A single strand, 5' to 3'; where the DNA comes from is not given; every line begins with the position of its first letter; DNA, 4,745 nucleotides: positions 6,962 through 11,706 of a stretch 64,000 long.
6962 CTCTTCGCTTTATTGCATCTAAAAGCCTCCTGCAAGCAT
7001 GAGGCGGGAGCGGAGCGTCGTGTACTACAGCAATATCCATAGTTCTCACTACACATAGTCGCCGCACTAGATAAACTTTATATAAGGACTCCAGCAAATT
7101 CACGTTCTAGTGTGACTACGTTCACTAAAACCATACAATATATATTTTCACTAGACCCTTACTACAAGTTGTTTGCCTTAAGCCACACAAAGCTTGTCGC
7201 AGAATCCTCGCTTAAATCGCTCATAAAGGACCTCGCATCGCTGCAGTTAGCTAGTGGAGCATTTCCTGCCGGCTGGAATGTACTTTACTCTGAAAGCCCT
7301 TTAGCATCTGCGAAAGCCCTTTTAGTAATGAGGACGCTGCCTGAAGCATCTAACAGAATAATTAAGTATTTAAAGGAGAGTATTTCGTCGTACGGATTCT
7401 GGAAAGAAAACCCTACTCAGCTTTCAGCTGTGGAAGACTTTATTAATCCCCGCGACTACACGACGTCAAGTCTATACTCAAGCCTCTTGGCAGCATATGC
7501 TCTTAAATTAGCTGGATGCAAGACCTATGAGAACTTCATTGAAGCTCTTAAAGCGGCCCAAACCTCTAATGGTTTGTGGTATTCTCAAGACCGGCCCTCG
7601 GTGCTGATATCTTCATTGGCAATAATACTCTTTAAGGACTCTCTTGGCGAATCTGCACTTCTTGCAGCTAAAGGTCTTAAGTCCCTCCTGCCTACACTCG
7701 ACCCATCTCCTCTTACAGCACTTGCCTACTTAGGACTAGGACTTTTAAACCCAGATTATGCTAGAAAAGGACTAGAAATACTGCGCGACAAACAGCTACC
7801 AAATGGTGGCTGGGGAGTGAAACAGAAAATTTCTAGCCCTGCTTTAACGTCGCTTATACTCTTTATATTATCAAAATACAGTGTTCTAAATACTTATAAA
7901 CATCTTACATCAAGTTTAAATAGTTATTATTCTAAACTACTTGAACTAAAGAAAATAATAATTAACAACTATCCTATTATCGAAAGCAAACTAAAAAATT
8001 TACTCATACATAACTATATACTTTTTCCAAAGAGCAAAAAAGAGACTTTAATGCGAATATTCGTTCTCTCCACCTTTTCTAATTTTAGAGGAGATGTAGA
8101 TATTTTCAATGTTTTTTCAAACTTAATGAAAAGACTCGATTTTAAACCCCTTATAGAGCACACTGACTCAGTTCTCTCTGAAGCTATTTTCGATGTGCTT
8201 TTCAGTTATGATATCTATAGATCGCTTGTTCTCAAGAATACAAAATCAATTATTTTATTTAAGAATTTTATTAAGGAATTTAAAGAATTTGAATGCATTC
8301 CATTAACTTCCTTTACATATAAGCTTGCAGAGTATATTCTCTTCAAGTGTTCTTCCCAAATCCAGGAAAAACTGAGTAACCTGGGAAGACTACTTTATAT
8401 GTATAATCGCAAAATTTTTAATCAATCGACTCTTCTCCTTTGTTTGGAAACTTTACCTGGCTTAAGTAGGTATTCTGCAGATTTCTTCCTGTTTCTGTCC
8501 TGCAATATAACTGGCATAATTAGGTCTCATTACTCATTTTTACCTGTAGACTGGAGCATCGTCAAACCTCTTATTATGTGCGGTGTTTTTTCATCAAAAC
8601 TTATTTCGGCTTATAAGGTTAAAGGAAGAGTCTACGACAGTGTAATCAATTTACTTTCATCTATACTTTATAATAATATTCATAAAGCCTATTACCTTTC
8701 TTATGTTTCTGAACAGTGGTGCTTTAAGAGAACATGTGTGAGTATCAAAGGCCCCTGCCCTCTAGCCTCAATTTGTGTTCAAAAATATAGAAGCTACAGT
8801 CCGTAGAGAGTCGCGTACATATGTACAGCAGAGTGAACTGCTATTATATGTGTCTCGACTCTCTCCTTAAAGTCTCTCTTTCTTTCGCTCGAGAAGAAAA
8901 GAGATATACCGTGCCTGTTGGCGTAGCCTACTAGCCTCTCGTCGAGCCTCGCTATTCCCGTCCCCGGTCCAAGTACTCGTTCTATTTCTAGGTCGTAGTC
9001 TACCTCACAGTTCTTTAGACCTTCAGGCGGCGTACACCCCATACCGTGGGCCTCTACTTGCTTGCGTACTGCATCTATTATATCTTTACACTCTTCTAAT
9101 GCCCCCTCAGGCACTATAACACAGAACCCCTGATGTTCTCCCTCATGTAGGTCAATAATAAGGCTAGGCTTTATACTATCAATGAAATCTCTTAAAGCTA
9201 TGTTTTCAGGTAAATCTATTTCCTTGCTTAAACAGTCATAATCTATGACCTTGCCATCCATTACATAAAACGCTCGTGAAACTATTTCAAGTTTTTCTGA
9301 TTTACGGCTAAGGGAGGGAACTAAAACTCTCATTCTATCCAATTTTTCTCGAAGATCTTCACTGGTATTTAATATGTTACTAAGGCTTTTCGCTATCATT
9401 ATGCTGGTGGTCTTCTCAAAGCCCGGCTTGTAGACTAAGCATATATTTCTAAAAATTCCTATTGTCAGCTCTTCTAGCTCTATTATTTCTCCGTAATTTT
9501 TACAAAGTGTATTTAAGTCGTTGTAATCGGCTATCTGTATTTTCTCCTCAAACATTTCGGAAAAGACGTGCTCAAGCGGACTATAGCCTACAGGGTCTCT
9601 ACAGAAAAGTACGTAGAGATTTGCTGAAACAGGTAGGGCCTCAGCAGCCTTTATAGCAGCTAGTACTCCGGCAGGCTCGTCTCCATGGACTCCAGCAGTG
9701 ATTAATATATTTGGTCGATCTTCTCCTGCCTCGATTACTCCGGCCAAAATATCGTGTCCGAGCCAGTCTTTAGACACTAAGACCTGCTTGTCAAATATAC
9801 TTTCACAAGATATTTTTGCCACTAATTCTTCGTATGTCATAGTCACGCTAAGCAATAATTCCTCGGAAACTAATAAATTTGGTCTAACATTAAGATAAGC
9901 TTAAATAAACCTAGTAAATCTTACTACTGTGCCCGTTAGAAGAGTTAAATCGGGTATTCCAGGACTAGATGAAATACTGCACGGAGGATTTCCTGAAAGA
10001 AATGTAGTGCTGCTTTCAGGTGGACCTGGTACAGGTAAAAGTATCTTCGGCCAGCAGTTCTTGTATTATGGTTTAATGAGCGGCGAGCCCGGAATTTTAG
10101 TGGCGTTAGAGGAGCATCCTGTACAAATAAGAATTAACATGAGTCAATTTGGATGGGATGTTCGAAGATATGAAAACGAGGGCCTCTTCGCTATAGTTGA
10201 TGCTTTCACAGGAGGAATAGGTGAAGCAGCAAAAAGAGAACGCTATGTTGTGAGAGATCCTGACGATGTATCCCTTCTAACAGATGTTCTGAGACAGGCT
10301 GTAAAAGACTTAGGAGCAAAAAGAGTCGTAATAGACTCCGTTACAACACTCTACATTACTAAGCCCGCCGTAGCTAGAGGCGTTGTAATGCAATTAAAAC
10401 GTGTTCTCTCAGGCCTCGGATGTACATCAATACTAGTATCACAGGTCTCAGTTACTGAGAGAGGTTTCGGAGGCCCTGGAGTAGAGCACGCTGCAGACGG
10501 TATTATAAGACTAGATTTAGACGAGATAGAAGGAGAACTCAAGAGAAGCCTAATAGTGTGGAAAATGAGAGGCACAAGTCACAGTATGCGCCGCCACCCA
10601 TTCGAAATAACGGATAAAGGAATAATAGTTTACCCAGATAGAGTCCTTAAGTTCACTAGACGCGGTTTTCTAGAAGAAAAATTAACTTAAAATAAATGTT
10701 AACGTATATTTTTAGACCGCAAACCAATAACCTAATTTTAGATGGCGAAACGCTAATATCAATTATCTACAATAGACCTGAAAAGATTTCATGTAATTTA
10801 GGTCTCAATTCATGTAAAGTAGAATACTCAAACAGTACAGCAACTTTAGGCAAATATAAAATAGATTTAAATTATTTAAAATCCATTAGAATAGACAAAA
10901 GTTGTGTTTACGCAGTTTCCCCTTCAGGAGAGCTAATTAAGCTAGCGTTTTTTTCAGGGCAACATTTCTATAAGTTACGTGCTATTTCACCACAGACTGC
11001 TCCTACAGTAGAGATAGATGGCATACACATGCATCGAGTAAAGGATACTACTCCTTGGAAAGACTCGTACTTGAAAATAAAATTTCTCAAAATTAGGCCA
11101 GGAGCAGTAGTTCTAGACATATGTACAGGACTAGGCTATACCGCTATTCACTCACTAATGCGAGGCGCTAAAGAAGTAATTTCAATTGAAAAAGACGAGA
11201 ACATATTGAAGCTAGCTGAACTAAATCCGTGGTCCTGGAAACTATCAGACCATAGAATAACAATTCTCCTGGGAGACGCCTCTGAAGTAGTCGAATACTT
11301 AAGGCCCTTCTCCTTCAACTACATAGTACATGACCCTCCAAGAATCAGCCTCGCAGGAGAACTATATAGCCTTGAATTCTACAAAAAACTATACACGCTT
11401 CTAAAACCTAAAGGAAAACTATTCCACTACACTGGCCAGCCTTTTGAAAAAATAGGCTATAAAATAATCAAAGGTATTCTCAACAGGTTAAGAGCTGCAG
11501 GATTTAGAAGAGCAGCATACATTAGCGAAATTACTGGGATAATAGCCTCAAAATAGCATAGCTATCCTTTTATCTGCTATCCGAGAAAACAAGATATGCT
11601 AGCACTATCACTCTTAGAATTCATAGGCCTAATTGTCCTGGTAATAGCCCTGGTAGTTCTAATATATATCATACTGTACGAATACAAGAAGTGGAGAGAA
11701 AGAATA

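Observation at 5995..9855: Candidate writer-carrier-eraser peptide-ligation system: RimK/LysX ligase + Glu-Glu-tailed Zn-ribbon protein + M14 peptidase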

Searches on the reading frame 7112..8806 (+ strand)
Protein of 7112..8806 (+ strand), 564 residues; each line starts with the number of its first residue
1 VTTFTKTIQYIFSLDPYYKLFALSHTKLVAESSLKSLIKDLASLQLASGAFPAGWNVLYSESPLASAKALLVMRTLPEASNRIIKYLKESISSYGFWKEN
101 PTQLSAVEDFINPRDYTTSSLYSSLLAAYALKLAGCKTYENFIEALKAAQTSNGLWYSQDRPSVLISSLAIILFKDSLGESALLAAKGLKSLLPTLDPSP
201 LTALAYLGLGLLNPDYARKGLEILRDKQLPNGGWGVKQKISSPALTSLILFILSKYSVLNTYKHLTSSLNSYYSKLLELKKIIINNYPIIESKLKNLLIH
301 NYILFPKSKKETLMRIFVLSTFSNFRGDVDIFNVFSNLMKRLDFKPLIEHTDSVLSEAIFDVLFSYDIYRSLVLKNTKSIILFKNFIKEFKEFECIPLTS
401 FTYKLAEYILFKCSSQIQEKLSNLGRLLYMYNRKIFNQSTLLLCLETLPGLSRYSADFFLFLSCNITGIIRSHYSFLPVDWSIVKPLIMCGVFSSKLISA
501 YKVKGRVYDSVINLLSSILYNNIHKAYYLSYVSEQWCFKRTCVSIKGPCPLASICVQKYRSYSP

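Call 3: search_protein_families(library=pfam, proteins=[window:7112-8806:+], max_evalue=0.01)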
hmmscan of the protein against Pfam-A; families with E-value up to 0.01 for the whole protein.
window:7112-8806:+ (564 aa): 0 families

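Call 4: search_protein_families(library=ncbifam, proteins=[window:7112-8806:+], max_evalue=0.01)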
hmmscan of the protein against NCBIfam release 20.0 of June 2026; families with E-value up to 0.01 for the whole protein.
window:7112-8806:+ (564 aa): 2 families
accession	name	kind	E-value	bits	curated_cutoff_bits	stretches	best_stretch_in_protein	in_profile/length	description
TIGR01787.1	squalene_cyclas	subfamily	0.005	15.5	322.7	0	201-236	494-529/622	squalene/oxidosqualene cyclases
TIGR03463.1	osq_cycl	subfamily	0.0072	14.6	851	0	39-161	484-607/634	2,3-oxidosqualene cyclase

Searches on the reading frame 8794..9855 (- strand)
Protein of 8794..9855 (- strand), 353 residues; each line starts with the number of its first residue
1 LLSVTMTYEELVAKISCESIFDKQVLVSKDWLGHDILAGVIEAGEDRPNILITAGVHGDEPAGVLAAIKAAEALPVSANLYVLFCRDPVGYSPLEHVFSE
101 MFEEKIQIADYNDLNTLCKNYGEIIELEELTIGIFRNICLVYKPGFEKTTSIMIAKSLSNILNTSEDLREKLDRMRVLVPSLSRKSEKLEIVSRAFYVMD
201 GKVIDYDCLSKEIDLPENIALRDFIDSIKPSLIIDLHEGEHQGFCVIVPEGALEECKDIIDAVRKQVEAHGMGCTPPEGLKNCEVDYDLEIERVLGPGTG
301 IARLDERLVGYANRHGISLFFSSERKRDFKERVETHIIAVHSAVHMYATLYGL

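Call 3: search_protein_families(library=pfam, proteins=[window:8794-9855:-], max_evalue=0.01)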
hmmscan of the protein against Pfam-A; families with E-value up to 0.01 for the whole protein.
window:8794-9855:- (353 aa): 2 families
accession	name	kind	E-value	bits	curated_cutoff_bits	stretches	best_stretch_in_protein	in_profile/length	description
PF24827.1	AstE_AspA_cat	-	0.0053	16.8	25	0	48-72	3-27/192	Succinylglutamate desuccinylase/Aspartoacylase catalytic domain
PF00246.29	Peptidase_M14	-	0.0077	16.3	21.6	0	42-74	41-73/286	Zinc carboxypeptidase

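Call 4: search_protein_families(library=ncbifam, proteins=[window:8794-9855:-], max_evalue=0.01)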
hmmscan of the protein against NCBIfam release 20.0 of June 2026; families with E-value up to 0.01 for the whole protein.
window:8794-9855:- (353 aa): 1 family
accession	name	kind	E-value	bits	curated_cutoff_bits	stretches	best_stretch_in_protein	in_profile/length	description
NF052223.1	ActylOrnDeactShew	equivalog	0.0078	15.4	400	0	44-91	60-111/269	N-acetyl-ornithine deacetylase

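Call 37: find_homologous_proteins(query=window:8794-9840:-, max_evalue=0.001)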
Query window:8794-9840:- (348 aa): 3 proteins with E <= 0.001 among 5504 candidates.
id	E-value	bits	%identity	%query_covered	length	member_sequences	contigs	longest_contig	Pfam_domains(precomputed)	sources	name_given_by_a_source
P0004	1.7e-226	769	99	100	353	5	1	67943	-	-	-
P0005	1.5e-157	542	68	100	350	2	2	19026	-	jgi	-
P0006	1.0e-11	63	26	86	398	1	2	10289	-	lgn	-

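Call 70: find_encoding_contigs(protein=P0006, flank=6000, max_places=3)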
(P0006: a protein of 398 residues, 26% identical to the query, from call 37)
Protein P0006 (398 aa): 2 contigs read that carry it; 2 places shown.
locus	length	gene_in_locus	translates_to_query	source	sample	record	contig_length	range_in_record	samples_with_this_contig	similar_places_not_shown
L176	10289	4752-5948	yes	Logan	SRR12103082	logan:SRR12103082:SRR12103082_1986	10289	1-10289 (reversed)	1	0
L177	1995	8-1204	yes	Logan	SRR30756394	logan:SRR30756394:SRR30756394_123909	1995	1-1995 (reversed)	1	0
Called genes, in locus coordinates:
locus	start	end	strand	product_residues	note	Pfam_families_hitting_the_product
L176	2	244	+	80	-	?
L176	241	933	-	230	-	-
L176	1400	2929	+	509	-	PF00496:SBP_bac_5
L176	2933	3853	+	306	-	PF19300:BPD_transp_1_N, PF00528:BPD_transp_1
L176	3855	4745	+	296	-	PF12911:OppC_N, PF00528:BPD_transp_1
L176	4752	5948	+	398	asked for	-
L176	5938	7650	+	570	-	PF01425:Amidase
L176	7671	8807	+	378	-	PF01321:Creatinase_N, PF00557:Peptidase_M24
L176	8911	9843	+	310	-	PF00392:GntR, PF13730:HTH_36 (faint)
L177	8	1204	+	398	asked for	-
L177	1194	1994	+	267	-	?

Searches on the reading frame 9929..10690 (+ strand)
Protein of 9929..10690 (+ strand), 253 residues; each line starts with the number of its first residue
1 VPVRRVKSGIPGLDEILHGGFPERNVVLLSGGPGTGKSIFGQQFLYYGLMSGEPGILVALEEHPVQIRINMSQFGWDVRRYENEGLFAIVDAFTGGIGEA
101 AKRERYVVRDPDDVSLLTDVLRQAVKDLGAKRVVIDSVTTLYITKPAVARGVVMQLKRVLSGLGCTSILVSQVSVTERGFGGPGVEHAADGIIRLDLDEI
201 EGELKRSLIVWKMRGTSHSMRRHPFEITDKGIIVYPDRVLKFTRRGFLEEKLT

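Call 3: search_protein_families(library=pfam, proteins=[window:9929-10690:+], max_evalue=0.01)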
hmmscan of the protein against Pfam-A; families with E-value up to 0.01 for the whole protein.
window:9929-10690:+ (253 aa): 3 families
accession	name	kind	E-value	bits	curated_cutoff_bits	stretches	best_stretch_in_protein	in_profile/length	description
PF06745.19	ATPase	-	2.7e-91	305.5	26.6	1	6-237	1-229/231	KaiC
PF13481.12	AAA_25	-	6.1e-07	29.7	27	1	3-175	12-192/195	AAA domain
PF20720.3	nSTAND3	-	0.0097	16.1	27.2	0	23-52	16-45/155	Novel STAND NTPase 3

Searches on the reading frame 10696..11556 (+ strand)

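Call 3: search_protein_families(library=pfam, proteins=[window:10696-11556:+], max_evalue=0.01)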
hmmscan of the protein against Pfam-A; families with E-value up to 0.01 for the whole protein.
window:10696-11556:+ (286 aa): 9 families
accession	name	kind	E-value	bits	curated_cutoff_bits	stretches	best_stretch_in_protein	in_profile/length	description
PF03602.21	Cons_hypoth95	-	1e-06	29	24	1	136-215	42-122/182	Conserved hypothetical protein 95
PF01564.23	Spermine_synth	-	7.3e-06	26.1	22.9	1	159-273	43-157/186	Spermine/spermidine synthase domain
PF01135.25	PCMT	-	1.1e-05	25.7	20.3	1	128-206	66-144/210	Protein-L-isoaspartate(D-aspartate) O-methyltransferase (PCMT)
PF05430.17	Methyltransf_30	-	2.2e-05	24.8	22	1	182-246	27-90/124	S-adenosyl-L-methionine-dependent methyltransferase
PF09445.16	Methyltransf_15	-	9.4e-05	22.5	22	1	138-215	3-80/165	RNA cap guanine-N2 methyltransferase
PF00398.26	RrnaAD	-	0.0014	18.2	24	1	131-196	26-86/263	Ribosomal RNA adenine dimethylase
PF13649.12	Methyltransf_25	-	0.0032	18.6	27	1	139-240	1-97/97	Methyltransferase domain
PF05175.20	MTS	-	0.0036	17.4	23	1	131-243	27-137/170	Methyltransferase small domain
PF02475.24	TRM5-TYW2_MTfase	-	0.0055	17.1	28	1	133-202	34-100/164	TRM5/TYW2 methyltransferase domain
